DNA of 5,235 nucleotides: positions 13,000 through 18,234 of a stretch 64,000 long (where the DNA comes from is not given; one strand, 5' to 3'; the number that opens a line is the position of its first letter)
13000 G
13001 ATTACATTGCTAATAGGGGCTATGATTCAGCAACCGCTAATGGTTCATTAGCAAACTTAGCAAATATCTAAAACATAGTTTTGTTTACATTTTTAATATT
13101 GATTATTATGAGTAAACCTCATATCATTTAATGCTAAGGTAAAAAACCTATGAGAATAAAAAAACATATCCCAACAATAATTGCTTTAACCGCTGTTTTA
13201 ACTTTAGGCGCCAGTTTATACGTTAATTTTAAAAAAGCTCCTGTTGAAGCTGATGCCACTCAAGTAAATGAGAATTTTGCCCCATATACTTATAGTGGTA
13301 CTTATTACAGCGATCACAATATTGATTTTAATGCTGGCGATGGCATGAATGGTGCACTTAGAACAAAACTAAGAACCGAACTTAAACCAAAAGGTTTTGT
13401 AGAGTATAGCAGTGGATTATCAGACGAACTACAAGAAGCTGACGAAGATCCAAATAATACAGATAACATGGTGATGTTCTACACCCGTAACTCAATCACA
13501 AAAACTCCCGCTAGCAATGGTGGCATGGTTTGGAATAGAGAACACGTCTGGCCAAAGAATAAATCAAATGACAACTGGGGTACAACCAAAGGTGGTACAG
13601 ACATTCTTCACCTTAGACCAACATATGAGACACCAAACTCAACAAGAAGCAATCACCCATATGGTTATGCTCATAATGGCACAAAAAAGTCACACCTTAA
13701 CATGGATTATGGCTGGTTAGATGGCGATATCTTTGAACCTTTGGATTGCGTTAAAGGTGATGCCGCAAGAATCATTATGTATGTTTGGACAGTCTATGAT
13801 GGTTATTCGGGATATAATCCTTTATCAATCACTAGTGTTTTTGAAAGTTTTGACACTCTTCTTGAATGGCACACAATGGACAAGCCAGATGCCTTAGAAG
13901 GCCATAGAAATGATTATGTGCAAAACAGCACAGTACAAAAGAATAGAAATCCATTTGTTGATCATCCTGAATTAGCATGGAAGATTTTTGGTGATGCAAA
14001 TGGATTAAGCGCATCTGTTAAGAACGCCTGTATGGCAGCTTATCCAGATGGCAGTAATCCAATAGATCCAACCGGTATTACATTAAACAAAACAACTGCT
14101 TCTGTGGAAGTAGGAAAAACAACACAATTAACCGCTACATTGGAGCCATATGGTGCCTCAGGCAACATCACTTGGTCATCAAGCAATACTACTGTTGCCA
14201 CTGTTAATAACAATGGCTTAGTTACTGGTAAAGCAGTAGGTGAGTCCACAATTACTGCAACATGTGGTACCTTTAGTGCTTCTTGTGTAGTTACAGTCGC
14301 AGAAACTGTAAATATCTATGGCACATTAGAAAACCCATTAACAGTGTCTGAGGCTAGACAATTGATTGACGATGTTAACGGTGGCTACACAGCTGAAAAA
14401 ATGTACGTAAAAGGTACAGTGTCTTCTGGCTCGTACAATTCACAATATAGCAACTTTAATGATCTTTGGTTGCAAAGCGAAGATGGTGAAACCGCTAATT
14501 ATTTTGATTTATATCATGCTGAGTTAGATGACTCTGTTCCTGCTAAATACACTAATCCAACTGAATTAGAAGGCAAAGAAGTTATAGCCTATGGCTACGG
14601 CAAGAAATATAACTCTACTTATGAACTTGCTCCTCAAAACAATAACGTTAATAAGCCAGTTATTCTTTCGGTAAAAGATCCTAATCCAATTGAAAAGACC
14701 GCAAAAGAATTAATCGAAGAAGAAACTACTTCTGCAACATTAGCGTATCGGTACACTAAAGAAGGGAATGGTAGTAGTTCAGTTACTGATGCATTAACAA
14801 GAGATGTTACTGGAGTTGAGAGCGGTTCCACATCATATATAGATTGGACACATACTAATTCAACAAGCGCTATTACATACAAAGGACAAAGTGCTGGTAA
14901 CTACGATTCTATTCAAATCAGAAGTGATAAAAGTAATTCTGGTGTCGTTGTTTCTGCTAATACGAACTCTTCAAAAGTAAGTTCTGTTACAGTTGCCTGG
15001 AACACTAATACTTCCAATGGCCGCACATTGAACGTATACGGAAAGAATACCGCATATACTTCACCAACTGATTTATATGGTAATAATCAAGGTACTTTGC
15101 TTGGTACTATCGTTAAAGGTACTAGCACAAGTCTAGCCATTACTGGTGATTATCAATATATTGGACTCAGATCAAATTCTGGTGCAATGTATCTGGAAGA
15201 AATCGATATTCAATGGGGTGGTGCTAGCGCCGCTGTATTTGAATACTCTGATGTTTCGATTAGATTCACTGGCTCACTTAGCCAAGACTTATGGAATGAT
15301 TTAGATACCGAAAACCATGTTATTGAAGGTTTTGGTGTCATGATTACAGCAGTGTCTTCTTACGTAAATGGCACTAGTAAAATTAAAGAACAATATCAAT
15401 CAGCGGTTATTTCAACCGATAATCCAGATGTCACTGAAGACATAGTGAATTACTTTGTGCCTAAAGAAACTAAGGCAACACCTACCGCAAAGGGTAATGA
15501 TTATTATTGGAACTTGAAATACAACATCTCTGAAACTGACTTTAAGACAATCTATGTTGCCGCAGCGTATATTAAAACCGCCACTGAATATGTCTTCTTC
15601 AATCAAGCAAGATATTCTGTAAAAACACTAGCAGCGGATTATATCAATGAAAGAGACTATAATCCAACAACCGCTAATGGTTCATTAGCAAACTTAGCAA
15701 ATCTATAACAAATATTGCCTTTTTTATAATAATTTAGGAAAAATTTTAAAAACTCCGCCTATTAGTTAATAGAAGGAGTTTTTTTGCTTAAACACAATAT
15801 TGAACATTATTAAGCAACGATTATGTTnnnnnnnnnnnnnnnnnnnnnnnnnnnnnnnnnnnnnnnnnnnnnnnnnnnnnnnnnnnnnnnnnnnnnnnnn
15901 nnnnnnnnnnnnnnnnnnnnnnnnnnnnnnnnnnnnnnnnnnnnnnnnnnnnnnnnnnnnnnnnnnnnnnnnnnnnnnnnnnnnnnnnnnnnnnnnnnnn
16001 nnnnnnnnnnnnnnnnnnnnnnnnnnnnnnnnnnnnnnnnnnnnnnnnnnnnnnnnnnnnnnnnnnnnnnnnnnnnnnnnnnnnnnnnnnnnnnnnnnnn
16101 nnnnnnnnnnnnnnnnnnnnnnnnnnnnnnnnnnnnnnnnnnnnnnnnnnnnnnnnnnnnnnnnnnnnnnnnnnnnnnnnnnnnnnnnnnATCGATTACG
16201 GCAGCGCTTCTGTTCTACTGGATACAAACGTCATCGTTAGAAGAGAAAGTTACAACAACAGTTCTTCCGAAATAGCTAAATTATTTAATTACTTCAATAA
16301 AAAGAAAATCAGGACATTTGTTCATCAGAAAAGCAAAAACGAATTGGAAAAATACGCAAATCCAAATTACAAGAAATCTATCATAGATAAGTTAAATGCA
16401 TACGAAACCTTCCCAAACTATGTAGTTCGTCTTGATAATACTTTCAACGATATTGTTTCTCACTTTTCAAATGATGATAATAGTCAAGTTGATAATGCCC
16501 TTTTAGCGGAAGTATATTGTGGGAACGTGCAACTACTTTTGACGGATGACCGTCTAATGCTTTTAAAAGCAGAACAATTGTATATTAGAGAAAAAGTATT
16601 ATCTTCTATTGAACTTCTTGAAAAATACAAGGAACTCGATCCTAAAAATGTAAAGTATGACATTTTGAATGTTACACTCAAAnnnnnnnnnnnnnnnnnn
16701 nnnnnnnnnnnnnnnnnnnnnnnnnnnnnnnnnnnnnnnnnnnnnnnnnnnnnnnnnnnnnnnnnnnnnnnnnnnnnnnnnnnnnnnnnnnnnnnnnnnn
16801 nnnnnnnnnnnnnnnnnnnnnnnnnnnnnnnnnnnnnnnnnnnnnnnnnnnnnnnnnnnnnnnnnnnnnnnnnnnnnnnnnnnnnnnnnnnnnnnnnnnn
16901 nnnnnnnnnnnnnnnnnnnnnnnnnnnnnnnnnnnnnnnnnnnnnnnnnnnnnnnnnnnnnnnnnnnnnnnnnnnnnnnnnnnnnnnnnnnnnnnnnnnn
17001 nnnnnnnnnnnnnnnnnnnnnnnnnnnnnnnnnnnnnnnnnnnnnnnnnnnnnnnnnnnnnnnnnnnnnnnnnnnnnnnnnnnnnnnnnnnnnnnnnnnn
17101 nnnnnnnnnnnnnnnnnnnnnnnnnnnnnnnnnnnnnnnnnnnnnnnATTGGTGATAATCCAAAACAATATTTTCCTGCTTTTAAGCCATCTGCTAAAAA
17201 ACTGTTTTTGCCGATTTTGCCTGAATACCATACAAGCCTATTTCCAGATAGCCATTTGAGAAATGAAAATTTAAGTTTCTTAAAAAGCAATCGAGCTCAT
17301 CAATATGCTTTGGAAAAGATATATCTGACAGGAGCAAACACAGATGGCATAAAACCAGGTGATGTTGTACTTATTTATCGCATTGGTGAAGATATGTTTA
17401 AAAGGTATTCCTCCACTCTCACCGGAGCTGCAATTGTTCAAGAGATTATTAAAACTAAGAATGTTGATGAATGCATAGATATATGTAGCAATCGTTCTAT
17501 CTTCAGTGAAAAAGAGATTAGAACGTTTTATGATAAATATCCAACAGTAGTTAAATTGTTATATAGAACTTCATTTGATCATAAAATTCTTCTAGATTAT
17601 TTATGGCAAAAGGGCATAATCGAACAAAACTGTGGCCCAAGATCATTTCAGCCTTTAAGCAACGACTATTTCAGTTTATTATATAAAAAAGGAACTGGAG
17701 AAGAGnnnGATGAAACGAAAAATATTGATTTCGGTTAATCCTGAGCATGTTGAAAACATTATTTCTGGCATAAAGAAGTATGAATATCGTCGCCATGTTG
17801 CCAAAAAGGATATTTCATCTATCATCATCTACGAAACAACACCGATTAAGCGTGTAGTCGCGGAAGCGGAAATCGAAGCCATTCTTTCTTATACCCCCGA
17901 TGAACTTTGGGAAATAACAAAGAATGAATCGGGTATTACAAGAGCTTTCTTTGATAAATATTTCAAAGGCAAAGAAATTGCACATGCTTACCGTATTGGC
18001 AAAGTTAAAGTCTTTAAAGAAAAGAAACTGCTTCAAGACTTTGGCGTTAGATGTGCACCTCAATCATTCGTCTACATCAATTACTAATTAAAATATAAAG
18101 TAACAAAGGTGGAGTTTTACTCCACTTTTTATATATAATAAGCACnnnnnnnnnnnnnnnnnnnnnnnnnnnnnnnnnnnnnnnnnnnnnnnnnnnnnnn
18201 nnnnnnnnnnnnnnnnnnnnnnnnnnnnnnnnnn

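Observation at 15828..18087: ASCH-PIN-GNAT-ASCH 626-aa protein plus stand-alone ASCH partner: candidate RNA-modification-linked toxin/defence module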

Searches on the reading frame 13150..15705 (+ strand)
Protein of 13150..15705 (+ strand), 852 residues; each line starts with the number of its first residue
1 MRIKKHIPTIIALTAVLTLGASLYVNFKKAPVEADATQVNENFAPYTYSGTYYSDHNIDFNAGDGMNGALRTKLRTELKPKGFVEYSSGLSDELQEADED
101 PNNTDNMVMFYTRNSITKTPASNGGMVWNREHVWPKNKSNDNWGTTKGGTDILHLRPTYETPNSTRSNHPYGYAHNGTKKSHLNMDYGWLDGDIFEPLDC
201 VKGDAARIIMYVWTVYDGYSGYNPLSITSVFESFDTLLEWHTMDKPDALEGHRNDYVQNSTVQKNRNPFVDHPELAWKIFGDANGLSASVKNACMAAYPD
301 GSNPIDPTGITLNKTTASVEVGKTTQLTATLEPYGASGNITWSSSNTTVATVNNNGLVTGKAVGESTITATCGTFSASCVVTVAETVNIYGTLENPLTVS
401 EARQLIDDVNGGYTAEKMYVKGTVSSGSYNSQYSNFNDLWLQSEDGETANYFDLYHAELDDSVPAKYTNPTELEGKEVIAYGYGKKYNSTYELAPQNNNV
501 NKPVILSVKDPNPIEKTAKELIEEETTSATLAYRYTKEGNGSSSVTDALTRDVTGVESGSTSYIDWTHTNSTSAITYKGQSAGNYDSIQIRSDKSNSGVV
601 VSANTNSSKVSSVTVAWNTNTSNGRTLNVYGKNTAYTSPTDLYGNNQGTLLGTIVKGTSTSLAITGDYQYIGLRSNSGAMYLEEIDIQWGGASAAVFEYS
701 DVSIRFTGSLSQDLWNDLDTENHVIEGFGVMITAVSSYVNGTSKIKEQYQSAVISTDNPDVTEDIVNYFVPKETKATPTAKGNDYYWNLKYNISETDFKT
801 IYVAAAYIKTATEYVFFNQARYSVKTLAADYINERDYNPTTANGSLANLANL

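Call 17: search_protein_families(library=pfam, proteins=[window:13150-15705:+], max_evalue=0.001)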
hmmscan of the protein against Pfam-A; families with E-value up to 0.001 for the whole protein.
window:13150-15705:+ (852 aa): 2 families
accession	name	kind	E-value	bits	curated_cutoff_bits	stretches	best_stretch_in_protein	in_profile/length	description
PF04231.19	Endonuclease_1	-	2.2e-27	96.8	25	1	70-274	5-235/235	Endonuclease I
PF02368.24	Big_2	-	2.6e-17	63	22.8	1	308-380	3-78/79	Bacterial Ig-like domain (group 2)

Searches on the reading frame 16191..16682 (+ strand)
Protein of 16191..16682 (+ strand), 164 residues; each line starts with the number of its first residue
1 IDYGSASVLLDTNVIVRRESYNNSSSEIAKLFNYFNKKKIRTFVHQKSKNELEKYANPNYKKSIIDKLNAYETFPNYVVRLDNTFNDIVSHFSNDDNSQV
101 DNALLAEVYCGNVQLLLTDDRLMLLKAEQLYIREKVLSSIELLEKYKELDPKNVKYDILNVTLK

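Call 71: predict_structure(alignment_id=A3)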
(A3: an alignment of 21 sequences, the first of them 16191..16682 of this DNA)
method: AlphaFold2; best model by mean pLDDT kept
length: 164 residues; sequences in the alignment: 21
mean_pLDDT: 82.3   pTM: 0.77
mean pLDDT of the five models: 82.3, 80.5, 80.0, 79.6, 78.8
residues with pLDDT >= 90: 61; 70-90: 75; 50-70: 18; < 50: 10
segments of 3 or more residues with pLDDT < 50: 155-164
pLDDT, mean of each block of 10 residues (from residue 1): 85 81 71 87 90 72 74 88 92 87 93 92 93 93 85 51 39
secondary structure, 60 per line:
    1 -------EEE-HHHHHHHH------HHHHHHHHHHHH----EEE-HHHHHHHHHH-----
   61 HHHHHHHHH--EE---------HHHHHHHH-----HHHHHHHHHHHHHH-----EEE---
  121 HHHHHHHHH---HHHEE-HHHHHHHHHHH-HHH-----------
elements in order: E8-10 H12-19 H26-37 E42-44 H46-55 H61-69 H83-90 H96-109 E115-117 H121-129 H139-149

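Call 75: fold_search(model_id=the predicted structure, library=pdb)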
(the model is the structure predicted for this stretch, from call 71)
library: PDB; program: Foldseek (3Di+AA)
matches with E <= 10: 686; with E <= 0.001: 0
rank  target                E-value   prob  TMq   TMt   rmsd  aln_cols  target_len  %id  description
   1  5ecw_A                2.8e-03  1.00  0.50  0.59   4.7       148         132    9  Structure of the Shigella flexneri VapC mutant D7A (released 2016-02-17)
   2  5ecd_A                4.0e-03  1.00  0.46  0.55   5.3       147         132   10  Structure of the Shigella flexneri VapC mutant D98N crystal form 1 (released 2016-02-17)
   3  5ed0_A                4.2e-03  1.00  0.44  0.53   5.4       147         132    9  Structure of the Shigella flexneri VapC mutant D7N (released 2016-02-17)
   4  7og5_A                6.0e-03  0.99  0.43  0.45   6.6       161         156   14  RNA-free Ribonuclease P from Halorhodospira halophila (released 2021-07-07)
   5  8wmm_G                7.1e-03  1.00  0.41  0.48   5.5       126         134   19  Structure of CbCas9-PcrIIC1 complex bound to 28-bp DNA substrate (20-nt complementary) (released 2024-06-05)
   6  9h6a_A                8.4e-03  1.00  0.48  0.58   4.9       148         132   10  Crystal structure of the E. coli F-plasmid VapBC toxin-antitoxin complex (released 2024-12-18)
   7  6sd6_D                1.1e-02  0.99  0.43  0.51   5.7       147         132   10  Structure of VapBC from Shigella sonnei (released 2020-08-26)
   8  6ifc_A                1.1e-02  0.99  0.44  0.52   5.7       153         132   10  Crystal structure of VapBC from Salmonella typhimurium (released 2020-01-29)
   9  5oql_P                1.2e-02  1.00  0.47  0.41   4.6       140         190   16  Cryo-EM structure of the 90S pre-ribosome from Chaetomium thermophilum (released 2017-10-11)
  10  3zvk_C                1.2e-02  1.00  0.46  0.55   5.1       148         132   11  Crystal structure of VapBC2 from Rickettsia felis bound to a DNA fragment from their promoter (released 2011-12-14)
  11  3zvk_B                1.3e-02  0.99  0.43  0.51   5.6       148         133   10  Crystal structure of VapBC2 from Rickettsia felis bound to a DNA fragment from their promoter (released 2011-12-14)
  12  6a7v_G                1.3e-02  1.00  0.51  0.58   4.6       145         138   11  Crystal structure of Mycobacterium tuberculosis VapBC11 toxin-antitoxin complex (released 2018-10-10)
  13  6a7v_C                1.3e-02  1.00  0.51  0.58   4.6       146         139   12  Crystal structure of Mycobacterium tuberculosis VapBC11 toxin-antitoxin complex (released 2018-10-10)
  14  5k8j_B                1.5e-02  1.00  0.48  0.60   5.3       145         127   16  Structure of Caulobacter crescentus VapBC1 (apo form) (released 2016-12-28)
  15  3zvk_A                1.6e-02  0.99  0.43  0.51   4.8       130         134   11  Crystal structure of VapBC2 from Rickettsia felis bound to a DNA fragment from their promoter (released 2011-12-14)
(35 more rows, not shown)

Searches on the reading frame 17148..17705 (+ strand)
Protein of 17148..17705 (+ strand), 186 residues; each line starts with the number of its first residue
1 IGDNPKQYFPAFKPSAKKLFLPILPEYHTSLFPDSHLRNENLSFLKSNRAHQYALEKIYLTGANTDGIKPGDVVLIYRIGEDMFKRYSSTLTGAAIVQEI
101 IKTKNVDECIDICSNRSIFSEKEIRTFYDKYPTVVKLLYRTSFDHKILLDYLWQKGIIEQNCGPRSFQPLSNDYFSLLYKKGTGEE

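Call 104: search_solved_structures(query=A5, max_evalue=10, show_alignments=1)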
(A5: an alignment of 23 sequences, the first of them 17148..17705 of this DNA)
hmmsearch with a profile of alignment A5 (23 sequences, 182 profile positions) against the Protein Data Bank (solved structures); distinct sequences matched with E-value up to 10: 8.
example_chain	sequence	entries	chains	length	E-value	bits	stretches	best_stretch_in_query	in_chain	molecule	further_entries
2ar1_A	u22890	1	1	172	0.012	18.2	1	59-179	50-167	hypothetical protein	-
5gus_A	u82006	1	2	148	0.089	15.4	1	74-178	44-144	Helix-turn-helix domain-containing protein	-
5guq_A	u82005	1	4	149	0.09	15.3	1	74-178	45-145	Helix-turn-helix domain-containing protein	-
2kku_A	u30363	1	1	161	0.16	14.6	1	64-129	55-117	Uncharacterized protein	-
5y6c_A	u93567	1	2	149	0.32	13.6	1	74-178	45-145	Helix-turn-helix domain-containing protein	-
5y6b_A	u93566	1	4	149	0.41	13.2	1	85-178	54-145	Helix-turn-helix domain-containing protein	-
4umk_A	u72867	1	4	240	0.52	12.9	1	115-176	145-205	PROBABLE CHROMOSOME-PARTITIONING PROTEIN PARB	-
1zce_A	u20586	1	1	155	0.75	12.3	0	131-179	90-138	hypothetical protein Atu2648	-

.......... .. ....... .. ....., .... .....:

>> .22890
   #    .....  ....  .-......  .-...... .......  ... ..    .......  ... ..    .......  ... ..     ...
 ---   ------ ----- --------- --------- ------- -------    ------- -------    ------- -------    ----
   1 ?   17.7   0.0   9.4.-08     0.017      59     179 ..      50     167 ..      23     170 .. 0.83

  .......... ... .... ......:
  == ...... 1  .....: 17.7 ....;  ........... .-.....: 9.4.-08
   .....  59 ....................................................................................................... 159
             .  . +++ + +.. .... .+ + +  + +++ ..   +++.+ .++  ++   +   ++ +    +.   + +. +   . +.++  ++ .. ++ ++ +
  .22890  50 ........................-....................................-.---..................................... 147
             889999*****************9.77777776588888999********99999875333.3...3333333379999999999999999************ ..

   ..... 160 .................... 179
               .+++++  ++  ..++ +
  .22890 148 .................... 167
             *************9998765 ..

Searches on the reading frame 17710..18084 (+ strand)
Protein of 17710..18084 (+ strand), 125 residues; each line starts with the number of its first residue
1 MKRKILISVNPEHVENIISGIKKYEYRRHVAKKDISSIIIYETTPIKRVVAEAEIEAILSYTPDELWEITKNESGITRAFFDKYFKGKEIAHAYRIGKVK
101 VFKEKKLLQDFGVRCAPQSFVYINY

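Call 3: search_protein_families(library=pfam, proteins=[window:17710-18084:+], max_evalue=1)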
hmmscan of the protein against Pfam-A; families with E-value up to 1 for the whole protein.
window:17710-18084:+ (125 aa): 2 families
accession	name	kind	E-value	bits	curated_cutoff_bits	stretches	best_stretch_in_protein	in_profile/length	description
PF04266.20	ASCH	-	6.4e-05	24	21.2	1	8-96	2-99/103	ASCH domain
PF04025.18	RemA-like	-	0.11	13.1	26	1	30-54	10-34/73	Extracellular matrix regulatory protein A-like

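Call 4: search_protein_families(library=padloc, proteins=[window:17710-18084:+], max_evalue=1)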
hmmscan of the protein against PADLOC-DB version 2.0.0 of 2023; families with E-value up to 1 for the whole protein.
window:17710-18084:+ (125 aa): 3 families
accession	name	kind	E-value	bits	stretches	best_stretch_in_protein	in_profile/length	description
PDLC04425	PDC-M11B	-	1.2e-40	137.1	1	4-124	2-123/132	-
PDLC04424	PDC-M11B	-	2.4e-35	119.6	1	2-124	7-130/142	-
PDLC04423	PDC-M11B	-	5.6e-16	56.9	1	8-123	2-118/164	-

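Call 5: search_protein_families(library=ncbifam, proteins=[window:17710-18084:+], max_evalue=1)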
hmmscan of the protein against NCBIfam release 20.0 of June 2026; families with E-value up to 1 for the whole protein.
window:17710-18084:+ (125 aa): 2 families
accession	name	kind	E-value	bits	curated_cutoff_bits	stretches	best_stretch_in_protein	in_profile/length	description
NF008917.0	PRK12279.1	equivalog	2.4e-11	43.4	526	1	4-123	190-310/311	50S ribosomal protein L22/unknown domain fusion protein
TIGR03569.1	NeuB_NnaB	equivalog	0.061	12.4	399.65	1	7-96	237-325/329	N-acetylneuraminate synthase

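Call 84: search_solved_structures(query=A4, max_evalue=10, show_alignments=2)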
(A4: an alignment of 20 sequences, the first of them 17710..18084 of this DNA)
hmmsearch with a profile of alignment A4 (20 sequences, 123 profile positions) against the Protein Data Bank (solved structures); distinct sequences matched with E-value up to 10: 9.
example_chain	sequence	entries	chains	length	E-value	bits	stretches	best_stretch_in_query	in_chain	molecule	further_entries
5gus_A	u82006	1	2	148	4.3e-20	75.4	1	2-122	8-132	Helix-turn-helix domain-containing protein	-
5guq_A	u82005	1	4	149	4.4e-20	75.4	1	2-122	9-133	Helix-turn-helix domain-containing protein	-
5y6c_A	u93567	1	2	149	2e-19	73.3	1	2-121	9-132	Helix-turn-helix domain-containing protein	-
5y6b_A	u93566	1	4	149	3.1e-19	72.7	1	2-122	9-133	Helix-turn-helix domain-containing protein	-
2kku_A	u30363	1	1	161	0.19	15.2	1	11-105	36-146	Uncharacterized protein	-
3nrg_A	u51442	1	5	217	0.86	13.1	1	69-96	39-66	TetR family transcriptional regulator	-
7tgh_3A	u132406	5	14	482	0.97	12.9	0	55-96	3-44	M16 family peptidase, putative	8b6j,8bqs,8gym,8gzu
1wk2_A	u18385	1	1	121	1.8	12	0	7-106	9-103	HYPOTHETICAL PROTEIN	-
2dp9_A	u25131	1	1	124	2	11.9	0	7-106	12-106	Hypothetical protein TTHA0113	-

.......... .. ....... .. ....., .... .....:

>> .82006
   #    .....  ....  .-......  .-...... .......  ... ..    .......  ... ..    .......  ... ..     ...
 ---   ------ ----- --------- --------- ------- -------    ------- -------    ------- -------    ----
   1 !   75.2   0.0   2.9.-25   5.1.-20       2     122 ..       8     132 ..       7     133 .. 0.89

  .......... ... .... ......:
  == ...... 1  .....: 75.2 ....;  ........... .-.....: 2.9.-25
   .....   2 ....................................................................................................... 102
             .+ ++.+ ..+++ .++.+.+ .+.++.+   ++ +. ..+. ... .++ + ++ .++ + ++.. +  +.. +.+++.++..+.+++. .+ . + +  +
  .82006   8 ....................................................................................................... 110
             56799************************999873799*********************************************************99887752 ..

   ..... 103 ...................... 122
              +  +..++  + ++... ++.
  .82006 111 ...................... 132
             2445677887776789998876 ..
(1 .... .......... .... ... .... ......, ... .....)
